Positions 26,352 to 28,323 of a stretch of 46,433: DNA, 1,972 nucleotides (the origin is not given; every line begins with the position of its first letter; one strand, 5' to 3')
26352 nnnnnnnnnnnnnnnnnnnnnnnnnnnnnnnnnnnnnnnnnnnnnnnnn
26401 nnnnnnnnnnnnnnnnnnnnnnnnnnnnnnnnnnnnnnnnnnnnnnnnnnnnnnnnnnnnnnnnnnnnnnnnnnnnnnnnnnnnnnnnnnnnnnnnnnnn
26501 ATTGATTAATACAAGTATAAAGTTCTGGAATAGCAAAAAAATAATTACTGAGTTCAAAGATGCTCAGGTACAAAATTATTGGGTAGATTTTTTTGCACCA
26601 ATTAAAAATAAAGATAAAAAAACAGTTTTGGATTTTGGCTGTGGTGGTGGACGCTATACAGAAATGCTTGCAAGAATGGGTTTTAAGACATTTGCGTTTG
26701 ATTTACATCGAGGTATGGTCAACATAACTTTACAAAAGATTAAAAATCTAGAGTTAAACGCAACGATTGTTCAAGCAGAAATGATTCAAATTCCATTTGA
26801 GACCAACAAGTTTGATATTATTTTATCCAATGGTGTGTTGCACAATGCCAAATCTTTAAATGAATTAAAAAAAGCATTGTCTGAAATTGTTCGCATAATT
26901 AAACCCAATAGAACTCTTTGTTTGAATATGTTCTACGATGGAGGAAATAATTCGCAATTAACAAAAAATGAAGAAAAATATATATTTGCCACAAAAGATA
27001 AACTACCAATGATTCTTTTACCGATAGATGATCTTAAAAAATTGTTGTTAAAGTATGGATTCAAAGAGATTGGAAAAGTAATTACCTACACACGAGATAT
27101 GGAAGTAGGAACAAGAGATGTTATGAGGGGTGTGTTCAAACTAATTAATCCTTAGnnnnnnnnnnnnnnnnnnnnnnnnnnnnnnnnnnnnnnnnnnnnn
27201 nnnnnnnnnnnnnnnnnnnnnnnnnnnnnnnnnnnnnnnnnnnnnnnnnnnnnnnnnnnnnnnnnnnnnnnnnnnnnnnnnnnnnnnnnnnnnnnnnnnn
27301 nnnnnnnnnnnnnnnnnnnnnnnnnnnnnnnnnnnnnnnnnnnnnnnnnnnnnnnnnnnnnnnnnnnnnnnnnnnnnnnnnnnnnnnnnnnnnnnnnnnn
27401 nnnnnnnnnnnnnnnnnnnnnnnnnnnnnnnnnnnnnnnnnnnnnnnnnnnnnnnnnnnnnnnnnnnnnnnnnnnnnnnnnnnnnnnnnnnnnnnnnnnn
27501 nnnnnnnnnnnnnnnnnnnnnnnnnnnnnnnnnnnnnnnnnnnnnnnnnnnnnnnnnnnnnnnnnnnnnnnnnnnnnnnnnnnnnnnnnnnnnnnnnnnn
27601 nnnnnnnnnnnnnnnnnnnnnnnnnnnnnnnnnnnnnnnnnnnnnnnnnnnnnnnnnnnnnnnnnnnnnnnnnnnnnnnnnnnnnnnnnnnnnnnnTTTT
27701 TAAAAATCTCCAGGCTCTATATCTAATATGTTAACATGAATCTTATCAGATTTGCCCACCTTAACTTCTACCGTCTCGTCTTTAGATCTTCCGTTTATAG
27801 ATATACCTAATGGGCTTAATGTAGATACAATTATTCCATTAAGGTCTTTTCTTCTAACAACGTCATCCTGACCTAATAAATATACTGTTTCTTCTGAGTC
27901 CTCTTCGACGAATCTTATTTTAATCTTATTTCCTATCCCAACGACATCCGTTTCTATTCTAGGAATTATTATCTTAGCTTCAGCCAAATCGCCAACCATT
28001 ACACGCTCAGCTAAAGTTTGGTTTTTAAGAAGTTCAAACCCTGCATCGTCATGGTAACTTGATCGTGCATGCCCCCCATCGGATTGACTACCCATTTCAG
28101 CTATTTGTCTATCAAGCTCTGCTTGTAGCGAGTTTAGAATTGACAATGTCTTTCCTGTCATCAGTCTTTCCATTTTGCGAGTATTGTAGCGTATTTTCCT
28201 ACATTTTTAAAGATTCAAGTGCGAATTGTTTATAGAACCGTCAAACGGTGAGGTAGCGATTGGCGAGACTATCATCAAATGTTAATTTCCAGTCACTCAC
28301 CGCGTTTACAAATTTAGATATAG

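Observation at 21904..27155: Translationally coupled six-gene operon (kinase / U32 / DAHP-synthase-like / aminotransferase / beta-RFAP-synthase-like / methyltransferase): candidate undescribed biosynthetic or modification pathway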

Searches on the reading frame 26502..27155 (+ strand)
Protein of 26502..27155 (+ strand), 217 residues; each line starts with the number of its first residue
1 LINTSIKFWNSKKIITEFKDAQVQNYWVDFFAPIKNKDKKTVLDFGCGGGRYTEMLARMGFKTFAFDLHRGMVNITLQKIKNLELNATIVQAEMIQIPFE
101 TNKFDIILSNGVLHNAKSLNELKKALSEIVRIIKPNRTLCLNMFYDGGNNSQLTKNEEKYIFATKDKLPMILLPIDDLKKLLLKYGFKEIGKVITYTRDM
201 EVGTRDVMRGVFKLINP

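Call 3: search_protein_families(library=pfam, proteins=[window:26502-27155:+], max_evalue=0.01)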
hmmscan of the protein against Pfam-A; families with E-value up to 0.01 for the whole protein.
window:26502-27155:+ (217 aa): 17 families
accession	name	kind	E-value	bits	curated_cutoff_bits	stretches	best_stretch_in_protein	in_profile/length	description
PF08241.18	Methyltransf_11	-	6e-20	72.1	21.2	1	43-139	1-93/95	Methyltransferase domain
PF13649.12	Methyltransf_25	-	8e-19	68.6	27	1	42-136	1-96/97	Methyltransferase domain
PF13847.12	Methyltransf_31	-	9e-16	58.3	27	1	37-160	2-129/145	Methyltransferase domain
PF13489.12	Methyltransf_23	-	2.4e-14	53.8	27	1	28-188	13-160/164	Methyltransferase domain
PF08242.18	Methyltransf_12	-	6.2e-12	46.5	30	1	43-136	1-95/98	Methyltransferase domain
PF05401.17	NodS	-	5.5e-08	33.3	24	1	35-140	40-143/201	Nodulation protein S (NodS)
PF01209.24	Ubie_methyltran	-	5.8e-08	32.8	20.1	1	24-141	32-152/233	ubiE/COQ5 methyltransferase family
PF05175.20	MTS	-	4.4e-06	26.9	23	1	34-119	27-114/170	Methyltransferase small domain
PF03848.20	TehB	-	5.3e-06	26.4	20.4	1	40-114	32-106/193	Tellurite resistance protein TehB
PF01728.25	FtsJ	-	3.2e-05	24.4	24.1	1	37-149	20-134/181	FtsJ-like methyltransferase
PF08003.17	Methyltransf_9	-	0.00018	21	23.8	1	33-191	110-264/315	Protein of unknown function (DUF1698)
PF06325.19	PrmA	-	0.00047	20.2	22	1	36-127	159-247/296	Ribosomal protein L11 methyltransferase (PrmA)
PF20922.3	Anamorsin_N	-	0.0011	19.2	27.1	1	95-160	43-107/163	Anamorsin, N-terminal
PF05148.21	Methyltransf_8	-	0.0046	17.3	27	0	35-135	69-150/219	Hypothetical methyltransferase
PF03141.22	Methyltransf_29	-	0.0054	15.8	23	1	35-136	114-212/506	Putative S-adenosyl-L-methionine-dependent methyltransferase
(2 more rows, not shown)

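Call 4: search_protein_families(library=ncbifam, proteins=[window:26502-27155:+], max_evalue=0.01)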
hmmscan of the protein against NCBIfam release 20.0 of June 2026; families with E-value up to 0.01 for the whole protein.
window:26502-27155:+ (217 aa): 55 families (the best 25 are shown)
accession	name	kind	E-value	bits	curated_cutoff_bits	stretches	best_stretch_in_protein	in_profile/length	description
TIGR02072.1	BioC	equivalog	6e-16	59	184.95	1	31-147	27-138/244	malonyl-ACP O-methyltransferase BioC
NF045667.1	MTase_DVU1556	equivalog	7.1e-14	51.8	155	1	37-187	21-160/213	DVU_1556 family methyltransferase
TIGR01934.1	MenG_MenH_UbiE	subfamily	2e-13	50.2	158.35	1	24-146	24-146/223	ubiquinone/menaquinone biosynthesis methyltransferase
NF043040.1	corrin_prot_MT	hypoth_equivalog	9.4e-13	48.1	180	1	37-139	40-145/216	corrinoid protein-associated methyltransferase CpaM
NF001244.0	PRK00216.1-5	equivalog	2.1e-12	46.9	216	1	32-146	42-158/236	bifunctional demethylmenaquinone methyltransferase/2-methoxy-6-polyprenyl-1,4-benzoquinol methylase UbiE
NF052510.1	methyltran_MpqE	exception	2.3e-11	43.5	335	1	34-143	42-154/234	methyl-plastoquinone biosynthesis methyltransferase MpqE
NF047649.1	MTase_UXPK_star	exception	2.9e-11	42.9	460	1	39-188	78-224/283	methyltransferase/UXPK-star double selenoprotein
TIGR01983.1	UbiG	equivalog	1.4e-10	40.9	102.95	1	25-140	45-150/228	bifunctional 2-polyprenyl-6-hydroxyphenol methylase/3-demethylubiquinol 3-O-methyltransferase UbiG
NF041537.1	ArsM_AhpD_UU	exception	2.5e-10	39.7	510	1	38-158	76-194/345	arsenite methyltransferase/AhpD domain selenoprotein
NF007610.0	PRK10258.1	equivalog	3.6e-10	39.6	342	1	31-142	35-139/251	malonyl-ACP O-methyltransferase BioC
NF041536.1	ArsM_DUF2284_UU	exception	4.9e-10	38.3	575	1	35-142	73-181/459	arsenite methyltransferase/DUF2284 domain selenoprotein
NF045649.1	2X_seleno_MduS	exception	1.3e-09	37.5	380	1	35-136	38-142/338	methyltransferase domain-containing selenoprotein MduS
TIGR02021.1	BchM-ChlM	equivalog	2.3e-09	37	158.9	1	39-134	55-148/218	magnesium protoporphyrin IX methyltransferase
NF001241.0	PRK00216.1-2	equivalog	2.6e-09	37.1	327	1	33-146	46-152/231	demethylmenaquinone methyltransferase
NF001240.0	PRK00216.1-1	equivalog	5.8e-09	35.4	378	1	36-163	61-189/251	bifunctional demethylmenaquinone methyltransferase/2-methoxy-6-polyprenyl-1,4-benzoquinol methylase UbiE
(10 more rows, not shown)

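Call 66: search_protein_families(library=padloc, proteins=[window:26502-27155:+], max_evalue=0.01)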
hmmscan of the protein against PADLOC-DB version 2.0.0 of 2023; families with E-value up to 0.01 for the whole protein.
window:26502-27155:+ (217 aa): 3 families
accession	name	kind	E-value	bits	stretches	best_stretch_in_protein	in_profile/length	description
PDLC04134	mad2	-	4e-19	66.8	1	26-150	282-399/492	mads_2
PDLC03311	MTase_II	-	2.6e-05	21.1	1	11-126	12-124/464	Type II methyltransferase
PDLC03353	MTase_II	-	0.0077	13.8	0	104-150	41-87/260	Type II methyltransferase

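Call 67: search_protein_families(library=phrogs, proteins=[window:26502-27155:+], max_evalue=0.001)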
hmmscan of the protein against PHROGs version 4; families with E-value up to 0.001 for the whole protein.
window:26502-27155:+ (217 aa): 6 families
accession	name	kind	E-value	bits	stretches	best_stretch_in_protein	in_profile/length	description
phrog_22502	-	other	1.2e-14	55.8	1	26-148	59-180/276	methyltransferase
phrog_4752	-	other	4.9e-08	33.6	1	37-137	51-154/241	tRNA methyltransferase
phrog_5475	-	unknown function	4.2e-06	26.8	1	29-128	229-323/458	-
phrog_24759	-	other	0.00025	21.9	1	25-138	43-145/204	methyltransferase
phrog_954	-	other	0.00029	21.2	0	37-141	49-165/229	DNA methyltransferase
phrog_14544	-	unknown function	0.00089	19.3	0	27-191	111-271/323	-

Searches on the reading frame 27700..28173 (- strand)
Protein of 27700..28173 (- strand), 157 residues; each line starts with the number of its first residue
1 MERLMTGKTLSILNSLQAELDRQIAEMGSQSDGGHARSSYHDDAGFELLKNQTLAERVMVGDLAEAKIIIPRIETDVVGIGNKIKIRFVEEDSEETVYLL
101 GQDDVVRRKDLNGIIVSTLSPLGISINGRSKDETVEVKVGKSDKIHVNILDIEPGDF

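Call 3: search_protein_families(library=pfam, proteins=[window:27700-28173:-], max_evalue=0.01)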
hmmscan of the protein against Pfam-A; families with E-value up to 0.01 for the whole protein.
window:27700-28173:- (157 aa): 1 family
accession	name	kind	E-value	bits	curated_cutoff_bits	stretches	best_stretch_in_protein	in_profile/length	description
PF01272.25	GreA_GreB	-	2e-13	50.5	26.9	1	75-153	3-76/77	Transcription elongation factor, GreA/GreB, C-term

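Call 4: search_protein_families(library=ncbifam, proteins=[window:27700-28173:-], max_evalue=0.01)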
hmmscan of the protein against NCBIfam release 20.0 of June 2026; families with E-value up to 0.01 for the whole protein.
window:27700-28173:- (157 aa): 6 families
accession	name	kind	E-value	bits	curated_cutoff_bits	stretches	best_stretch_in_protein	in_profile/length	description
NF001263.0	PRK00226.1-4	equivalog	1.9e-11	44.1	145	1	63-153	72-158/160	transcription elongation factor GreA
TIGR01462.1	greA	subfamily_domain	9.3e-11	42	139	1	62-153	64-151/151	transcription elongation factor GreA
NF001262.0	PRK00226.1-3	equivalog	3.8e-08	33.2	161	1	63-154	71-161/165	transcription elongation factor GreA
NF004396.0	PRK05753.1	equivalog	3.9e-05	23.5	109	1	59-153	35-126/137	nucleoside diphosphate kinase regulator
NF001261.0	PRK00226.1-2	equivalog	5.3e-05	23.1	167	1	62-150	68-152/157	transcription elongation factor GreA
NF011309.0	PRK14720.1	equivalog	8.3e-05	20.9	714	1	59-155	811-903/906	transcription elongation factor GreA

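Call 66: search_protein_families(library=padloc, proteins=[window:27700-28173:-], max_evalue=0.01)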
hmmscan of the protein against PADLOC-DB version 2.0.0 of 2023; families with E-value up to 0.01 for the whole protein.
window:27700-28173:- (157 aa): 0 families

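Call 67: search_protein_families(library=phrogs, proteins=[window:27700-28173:-], max_evalue=0.001)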
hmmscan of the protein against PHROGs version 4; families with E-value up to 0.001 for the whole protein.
window:27700-28173:- (157 aa): 0 families
